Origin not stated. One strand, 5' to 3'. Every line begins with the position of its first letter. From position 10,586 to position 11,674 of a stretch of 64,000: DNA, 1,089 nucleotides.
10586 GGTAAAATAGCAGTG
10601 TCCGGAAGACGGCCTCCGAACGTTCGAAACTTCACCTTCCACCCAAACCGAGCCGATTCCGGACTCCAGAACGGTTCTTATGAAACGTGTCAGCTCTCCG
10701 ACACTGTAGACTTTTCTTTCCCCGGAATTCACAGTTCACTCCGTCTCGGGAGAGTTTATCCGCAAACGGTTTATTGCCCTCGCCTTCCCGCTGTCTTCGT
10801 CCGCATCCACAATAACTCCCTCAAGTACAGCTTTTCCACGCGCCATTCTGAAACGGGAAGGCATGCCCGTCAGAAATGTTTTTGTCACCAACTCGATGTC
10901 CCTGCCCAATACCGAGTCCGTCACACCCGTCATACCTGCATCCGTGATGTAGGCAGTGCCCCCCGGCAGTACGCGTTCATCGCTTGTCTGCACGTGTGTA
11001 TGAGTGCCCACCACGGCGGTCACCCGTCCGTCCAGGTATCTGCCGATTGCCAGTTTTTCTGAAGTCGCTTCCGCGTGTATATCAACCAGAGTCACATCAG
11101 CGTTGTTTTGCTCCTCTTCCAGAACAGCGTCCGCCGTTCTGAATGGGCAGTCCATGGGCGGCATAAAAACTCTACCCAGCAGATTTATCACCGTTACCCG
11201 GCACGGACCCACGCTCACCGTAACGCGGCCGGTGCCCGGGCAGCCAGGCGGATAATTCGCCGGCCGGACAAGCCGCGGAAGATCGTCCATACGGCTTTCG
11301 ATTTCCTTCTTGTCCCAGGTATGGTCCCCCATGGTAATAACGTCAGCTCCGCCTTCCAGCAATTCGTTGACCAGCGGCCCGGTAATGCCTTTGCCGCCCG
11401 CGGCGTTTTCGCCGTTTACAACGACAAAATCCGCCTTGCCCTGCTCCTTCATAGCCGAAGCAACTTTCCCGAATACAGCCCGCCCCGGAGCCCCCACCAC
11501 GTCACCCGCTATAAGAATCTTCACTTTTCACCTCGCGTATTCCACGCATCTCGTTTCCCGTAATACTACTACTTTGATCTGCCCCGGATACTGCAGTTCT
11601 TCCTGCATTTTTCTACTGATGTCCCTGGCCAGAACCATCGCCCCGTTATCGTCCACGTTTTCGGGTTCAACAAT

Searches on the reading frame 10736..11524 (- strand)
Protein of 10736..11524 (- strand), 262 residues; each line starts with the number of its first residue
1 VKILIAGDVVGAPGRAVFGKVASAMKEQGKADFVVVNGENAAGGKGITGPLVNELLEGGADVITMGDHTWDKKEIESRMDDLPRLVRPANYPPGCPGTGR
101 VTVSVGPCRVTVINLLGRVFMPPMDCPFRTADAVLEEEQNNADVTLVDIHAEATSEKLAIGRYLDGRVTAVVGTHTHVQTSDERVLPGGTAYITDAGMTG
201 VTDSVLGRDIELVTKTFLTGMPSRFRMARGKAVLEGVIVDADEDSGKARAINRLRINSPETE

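Call 33: search_protein_families(library=pfam, proteins=[window:10736-11524:-], max_evalue=0.001)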
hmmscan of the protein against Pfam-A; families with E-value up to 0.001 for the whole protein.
window:10736-11524:- (262 aa): 2 families
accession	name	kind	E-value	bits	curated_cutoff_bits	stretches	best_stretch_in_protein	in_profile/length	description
PF13277.11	YmdB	-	1e-100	336.7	27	1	4-254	1-253/253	YmdB-like protein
PF00149.33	Metallophos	-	4.6e-07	30.9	21.5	1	1-178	1-190/191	Calcineurin-like phosphoesterase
